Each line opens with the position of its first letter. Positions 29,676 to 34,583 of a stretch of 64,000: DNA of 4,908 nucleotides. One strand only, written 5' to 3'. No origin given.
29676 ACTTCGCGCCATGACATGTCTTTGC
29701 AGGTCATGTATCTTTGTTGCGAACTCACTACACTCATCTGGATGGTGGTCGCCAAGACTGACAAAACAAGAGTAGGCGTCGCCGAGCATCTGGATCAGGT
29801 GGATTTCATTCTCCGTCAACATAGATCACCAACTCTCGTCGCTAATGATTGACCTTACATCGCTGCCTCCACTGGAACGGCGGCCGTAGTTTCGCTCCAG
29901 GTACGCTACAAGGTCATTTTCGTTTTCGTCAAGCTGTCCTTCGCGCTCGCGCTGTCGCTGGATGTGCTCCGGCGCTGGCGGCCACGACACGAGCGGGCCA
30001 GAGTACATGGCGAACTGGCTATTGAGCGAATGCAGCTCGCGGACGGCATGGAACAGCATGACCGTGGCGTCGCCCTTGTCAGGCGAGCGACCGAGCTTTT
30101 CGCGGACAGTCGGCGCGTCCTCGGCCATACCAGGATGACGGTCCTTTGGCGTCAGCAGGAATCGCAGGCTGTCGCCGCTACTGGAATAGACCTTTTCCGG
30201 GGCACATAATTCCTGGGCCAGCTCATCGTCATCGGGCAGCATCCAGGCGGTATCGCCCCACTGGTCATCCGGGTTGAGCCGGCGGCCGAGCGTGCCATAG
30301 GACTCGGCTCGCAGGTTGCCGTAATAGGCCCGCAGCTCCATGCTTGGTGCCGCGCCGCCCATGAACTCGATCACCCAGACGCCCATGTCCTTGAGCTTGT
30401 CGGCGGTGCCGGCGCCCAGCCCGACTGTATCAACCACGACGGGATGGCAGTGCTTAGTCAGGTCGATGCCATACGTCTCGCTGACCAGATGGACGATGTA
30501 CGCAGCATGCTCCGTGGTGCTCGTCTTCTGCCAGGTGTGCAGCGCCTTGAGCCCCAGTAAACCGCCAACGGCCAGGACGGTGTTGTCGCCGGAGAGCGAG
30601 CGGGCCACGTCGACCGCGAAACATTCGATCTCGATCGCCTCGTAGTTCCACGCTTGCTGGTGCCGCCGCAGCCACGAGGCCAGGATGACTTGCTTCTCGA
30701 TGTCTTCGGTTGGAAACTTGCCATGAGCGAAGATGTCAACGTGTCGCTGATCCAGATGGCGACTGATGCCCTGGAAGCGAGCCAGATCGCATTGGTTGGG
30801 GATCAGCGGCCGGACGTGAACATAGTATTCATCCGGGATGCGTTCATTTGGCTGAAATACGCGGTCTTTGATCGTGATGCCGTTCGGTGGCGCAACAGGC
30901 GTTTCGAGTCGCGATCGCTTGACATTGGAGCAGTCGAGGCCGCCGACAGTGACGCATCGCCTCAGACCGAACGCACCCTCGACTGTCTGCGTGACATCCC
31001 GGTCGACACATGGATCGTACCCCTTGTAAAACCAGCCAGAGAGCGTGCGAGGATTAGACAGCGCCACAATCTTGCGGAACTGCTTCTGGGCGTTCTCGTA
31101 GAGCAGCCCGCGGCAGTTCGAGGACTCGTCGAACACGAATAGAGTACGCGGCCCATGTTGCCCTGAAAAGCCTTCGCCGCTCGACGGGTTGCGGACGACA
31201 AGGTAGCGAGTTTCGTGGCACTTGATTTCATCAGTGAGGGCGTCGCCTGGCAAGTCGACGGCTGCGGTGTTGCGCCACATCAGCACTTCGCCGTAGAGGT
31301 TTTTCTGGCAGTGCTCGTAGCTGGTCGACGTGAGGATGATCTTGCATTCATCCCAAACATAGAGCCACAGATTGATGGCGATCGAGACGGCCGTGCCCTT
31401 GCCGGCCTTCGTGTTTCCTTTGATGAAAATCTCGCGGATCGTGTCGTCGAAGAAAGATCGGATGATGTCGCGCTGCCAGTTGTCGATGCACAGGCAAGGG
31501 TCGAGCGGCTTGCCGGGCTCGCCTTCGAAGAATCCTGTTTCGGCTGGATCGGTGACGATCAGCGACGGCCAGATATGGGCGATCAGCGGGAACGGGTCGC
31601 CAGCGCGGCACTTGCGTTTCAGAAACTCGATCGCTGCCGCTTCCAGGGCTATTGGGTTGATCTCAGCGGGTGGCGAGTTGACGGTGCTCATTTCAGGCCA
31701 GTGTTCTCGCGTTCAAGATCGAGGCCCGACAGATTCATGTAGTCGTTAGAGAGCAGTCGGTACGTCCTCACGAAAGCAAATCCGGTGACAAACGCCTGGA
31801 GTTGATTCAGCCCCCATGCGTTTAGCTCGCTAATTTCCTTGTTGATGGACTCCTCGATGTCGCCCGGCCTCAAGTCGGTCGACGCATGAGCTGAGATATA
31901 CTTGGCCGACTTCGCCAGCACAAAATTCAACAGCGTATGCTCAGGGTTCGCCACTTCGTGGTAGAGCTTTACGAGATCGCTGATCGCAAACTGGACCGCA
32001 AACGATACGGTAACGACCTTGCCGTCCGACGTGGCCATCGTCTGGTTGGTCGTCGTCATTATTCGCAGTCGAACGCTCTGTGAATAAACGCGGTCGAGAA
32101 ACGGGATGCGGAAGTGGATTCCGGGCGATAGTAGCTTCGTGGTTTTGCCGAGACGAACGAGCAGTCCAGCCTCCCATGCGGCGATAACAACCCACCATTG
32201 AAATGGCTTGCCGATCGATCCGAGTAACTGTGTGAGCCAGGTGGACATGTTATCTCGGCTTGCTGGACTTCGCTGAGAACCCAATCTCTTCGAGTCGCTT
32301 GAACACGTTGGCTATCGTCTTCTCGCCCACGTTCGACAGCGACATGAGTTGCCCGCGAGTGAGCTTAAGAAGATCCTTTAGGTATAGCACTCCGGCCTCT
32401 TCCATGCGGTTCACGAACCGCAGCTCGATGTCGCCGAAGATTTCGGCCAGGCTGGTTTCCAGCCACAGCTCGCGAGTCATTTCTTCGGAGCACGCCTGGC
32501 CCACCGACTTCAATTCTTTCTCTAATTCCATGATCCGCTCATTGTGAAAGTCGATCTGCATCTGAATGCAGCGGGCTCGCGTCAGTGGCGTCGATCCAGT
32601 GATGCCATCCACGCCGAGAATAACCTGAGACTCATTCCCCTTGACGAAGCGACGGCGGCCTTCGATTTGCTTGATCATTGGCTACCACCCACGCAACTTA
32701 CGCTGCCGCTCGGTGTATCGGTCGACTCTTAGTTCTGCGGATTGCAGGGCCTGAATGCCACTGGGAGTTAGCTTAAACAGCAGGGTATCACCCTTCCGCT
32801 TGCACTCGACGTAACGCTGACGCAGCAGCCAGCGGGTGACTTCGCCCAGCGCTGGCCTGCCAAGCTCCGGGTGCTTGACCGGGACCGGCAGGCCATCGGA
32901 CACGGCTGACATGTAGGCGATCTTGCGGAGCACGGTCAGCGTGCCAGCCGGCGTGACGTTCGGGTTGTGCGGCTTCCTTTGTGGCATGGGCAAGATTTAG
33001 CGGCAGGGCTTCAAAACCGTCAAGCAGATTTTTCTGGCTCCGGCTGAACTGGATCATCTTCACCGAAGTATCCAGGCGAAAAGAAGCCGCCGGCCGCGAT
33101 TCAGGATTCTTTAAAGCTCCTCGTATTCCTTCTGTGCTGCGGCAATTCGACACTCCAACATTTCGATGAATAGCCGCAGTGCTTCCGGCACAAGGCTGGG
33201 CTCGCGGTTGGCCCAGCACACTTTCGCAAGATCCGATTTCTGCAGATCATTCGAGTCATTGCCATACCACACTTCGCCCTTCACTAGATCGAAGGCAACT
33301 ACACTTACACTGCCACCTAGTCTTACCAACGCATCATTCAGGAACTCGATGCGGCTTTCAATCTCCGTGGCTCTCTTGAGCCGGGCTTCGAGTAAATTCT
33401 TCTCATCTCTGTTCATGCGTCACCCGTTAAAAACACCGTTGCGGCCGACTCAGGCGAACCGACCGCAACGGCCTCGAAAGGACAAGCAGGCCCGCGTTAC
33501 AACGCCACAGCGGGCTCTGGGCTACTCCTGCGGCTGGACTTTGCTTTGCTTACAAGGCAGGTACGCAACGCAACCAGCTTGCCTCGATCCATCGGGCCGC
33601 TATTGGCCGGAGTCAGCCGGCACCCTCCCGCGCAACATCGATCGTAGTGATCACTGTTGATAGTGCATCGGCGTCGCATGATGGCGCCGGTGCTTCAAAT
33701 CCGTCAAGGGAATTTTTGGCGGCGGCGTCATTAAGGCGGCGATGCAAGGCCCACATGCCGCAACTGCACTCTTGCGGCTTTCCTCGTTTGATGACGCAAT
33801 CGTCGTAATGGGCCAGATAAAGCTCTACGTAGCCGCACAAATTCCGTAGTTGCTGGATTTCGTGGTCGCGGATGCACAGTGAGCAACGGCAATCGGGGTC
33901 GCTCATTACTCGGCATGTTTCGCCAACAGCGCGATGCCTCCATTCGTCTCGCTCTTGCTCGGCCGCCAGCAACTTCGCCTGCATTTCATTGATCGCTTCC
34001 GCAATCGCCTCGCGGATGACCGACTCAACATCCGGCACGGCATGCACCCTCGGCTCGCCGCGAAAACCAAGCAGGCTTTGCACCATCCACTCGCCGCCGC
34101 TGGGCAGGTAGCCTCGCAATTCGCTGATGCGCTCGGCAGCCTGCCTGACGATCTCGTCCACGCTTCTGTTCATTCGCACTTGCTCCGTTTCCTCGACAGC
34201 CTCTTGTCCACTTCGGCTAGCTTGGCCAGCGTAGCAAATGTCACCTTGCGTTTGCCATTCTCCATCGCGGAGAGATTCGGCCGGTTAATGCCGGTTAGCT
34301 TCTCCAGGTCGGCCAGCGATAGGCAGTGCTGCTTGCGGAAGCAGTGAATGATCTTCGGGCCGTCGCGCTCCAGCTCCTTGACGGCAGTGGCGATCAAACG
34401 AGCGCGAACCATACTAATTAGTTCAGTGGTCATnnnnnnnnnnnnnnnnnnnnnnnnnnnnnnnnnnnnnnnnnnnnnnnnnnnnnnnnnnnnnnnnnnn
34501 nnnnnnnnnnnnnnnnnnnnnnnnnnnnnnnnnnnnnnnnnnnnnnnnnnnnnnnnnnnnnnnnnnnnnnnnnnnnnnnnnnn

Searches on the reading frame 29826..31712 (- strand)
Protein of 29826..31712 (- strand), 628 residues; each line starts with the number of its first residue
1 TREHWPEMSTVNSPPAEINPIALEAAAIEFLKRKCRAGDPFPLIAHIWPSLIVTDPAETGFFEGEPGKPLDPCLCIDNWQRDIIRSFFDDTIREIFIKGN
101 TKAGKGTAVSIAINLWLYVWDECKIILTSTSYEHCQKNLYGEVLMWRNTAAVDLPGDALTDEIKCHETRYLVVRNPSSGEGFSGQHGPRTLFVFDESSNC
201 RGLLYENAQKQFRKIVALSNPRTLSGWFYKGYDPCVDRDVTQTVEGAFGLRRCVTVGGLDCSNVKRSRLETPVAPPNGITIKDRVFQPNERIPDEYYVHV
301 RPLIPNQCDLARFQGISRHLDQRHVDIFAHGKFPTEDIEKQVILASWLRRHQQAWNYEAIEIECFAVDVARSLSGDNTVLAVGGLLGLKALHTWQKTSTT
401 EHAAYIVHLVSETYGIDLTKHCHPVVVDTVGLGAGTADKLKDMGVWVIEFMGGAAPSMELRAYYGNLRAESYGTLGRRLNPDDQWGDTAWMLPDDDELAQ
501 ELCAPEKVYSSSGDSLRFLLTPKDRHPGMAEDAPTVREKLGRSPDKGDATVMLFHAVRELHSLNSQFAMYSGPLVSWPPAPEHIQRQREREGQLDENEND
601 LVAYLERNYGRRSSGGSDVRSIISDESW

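Call 16: search_protein_families(library=phrogs, proteins=[window:29826-31712:-], max_evalue=0.001)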
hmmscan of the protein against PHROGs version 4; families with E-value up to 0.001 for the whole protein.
window:29826-31712:- (628 aa): 1 family
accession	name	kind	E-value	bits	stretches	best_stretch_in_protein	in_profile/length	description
phrog_5902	-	unknown function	4.3e-09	37.1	1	77-232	35-203/359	-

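Call 22: search_protein_families(library=pfam, proteins=[window:29826-31691:-], max_evalue=0.1)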
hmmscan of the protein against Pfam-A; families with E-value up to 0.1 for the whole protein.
window:29826-31691:- (621 aa): 0 families

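Call 28: search_solved_structures(query=window:29826-31691:-, max_evalue=1)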
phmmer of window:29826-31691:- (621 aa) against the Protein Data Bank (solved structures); distinct sequences matched with E-value up to 1: 0.

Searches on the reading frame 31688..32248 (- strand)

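Call 37: search_protein_families(library=pfam, proteins=[window:31688-32248:-], max_evalue=0.1)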
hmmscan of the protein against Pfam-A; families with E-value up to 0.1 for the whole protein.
window:31688-32248:- (186 aa): 1 family
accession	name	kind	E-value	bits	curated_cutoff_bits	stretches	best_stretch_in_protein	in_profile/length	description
PF01145.31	Band_7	-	6.6e-18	65.8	23.6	1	21-141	2-124/176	SPFH domain / Band 7 family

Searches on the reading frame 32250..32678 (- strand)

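Call 37: search_protein_families(library=pfam, proteins=[window:32250-32678:-], max_evalue=0.1)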
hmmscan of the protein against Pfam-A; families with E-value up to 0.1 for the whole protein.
window:32250-32678:- (142 aa): 3 families
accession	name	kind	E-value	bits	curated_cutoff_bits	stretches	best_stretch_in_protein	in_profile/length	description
PF03118.21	RNA_pol_A_CTD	-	3.1e-06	27.2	23.8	1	86-131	22-67/67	Bacterial RNA polymerase, alpha chain C terminal domain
PF24922.1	ACBP4_C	-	0.0057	17.3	31.2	1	38-80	29-71/105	Acyl-CoA-binding domain-containing protein 4-6, C-terminal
PF24525.1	TTC3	-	0.0084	16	27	1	38-108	121-190/250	TTC3, helical domain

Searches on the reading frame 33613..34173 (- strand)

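Call 37: search_protein_families(library=pfam, proteins=[window:33613-34173:-], max_evalue=0.1)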
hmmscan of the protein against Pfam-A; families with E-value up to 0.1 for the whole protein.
window:33613-34173:- (186 aa): 1 family
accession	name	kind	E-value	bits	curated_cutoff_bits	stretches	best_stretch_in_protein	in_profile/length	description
PF16808.10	PKcGMP_CC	-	0.026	14.6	35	0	97-111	15-29/35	Coiled-coil N-terminus of cGMP-dependent protein kinase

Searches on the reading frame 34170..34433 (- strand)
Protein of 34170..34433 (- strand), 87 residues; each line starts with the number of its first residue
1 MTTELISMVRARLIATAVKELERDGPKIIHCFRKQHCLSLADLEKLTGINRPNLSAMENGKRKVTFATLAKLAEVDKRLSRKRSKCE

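Call 65: search_protein_families(library=pfam, proteins=[window:34170-34433:-], max_evalue=0.1)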
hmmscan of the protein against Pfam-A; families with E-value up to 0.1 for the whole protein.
window:34170-34433:- (87 aa): 6 families
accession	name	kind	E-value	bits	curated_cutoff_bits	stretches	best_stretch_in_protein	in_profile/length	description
PF01381.28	HTH_3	-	9.6e-09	35.6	23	1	33-75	5-47/55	Helix-turn-helix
PF13443.12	HTH_26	-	1.5e-07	32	22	1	34-74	7-48/63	Cro/C1-type HTH DNA-binding domain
PF12844.13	HTH_19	-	8.4e-06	26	30.2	1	29-74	4-49/64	Helix-turn-helix domain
PF13560.12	HTH_31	-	2e-05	25.3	27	1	33-75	10-53/64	Helix-turn-helix domain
PF13744.12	HTH_37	-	0.00061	20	27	1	29-72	23-64/80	Helix-turn-helix domain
PF13413.12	HTH_25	-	0.068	13.4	24.6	0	33-61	6-34/62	Helix-turn-helix domain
